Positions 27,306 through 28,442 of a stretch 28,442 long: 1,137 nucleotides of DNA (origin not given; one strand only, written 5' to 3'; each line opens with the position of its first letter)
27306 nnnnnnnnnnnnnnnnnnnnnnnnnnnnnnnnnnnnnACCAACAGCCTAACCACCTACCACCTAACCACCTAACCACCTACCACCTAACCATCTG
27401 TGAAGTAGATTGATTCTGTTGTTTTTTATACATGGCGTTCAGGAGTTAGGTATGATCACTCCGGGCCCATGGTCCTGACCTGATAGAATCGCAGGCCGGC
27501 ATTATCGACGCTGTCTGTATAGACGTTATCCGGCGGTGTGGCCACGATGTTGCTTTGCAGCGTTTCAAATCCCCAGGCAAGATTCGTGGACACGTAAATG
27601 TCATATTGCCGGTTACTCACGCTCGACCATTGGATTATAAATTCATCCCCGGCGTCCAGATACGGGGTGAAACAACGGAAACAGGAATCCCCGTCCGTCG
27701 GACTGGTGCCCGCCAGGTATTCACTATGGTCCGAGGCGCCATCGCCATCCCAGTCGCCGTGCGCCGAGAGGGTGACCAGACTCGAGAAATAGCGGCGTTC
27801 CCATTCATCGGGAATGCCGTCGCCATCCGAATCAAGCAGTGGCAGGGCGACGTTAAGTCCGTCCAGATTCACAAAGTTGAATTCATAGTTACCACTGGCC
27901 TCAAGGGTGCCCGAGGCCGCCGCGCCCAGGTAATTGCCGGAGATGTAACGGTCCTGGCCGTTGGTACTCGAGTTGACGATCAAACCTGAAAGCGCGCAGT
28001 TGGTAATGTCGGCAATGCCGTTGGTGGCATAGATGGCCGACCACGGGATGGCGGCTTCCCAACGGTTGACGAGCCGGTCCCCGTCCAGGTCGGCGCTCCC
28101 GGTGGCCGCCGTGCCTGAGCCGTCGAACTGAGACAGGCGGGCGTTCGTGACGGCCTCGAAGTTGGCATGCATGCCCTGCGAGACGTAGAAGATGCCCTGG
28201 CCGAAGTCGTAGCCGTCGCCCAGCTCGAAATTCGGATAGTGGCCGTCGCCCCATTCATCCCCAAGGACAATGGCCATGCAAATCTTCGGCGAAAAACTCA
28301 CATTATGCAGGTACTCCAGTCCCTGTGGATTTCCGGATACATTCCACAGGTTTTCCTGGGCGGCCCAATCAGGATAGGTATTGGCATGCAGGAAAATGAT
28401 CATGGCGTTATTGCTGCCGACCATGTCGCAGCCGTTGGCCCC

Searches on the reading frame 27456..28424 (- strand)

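Call 7: search_protein_families(library=pfam, proteins=[window:27456-28424:-], max_evalue=0.001)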
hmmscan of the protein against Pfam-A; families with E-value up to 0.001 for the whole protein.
window:27456-28424:- (322 aa): 0 families

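Call 59: search_protein_families(library=ncbifam, proteins=[window:27456-28424:-], max_evalue=0.01)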
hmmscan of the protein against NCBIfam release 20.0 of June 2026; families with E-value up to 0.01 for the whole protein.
window:27456-28424:- (322 aa): 1 family
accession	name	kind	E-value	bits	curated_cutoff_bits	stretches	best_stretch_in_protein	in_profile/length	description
NF047639.1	throspo3_MtsD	equivalog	4.3e-07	28.4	800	1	195-249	479-534/651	cell-cell cohesion protein MtsD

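Call 69: search_protein_families(library=padloc, proteins=[window:27456-28424:-], max_evalue=0.0001)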
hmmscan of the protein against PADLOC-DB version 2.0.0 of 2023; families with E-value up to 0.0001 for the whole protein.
window:27456-28424:- (322 aa): 0 families
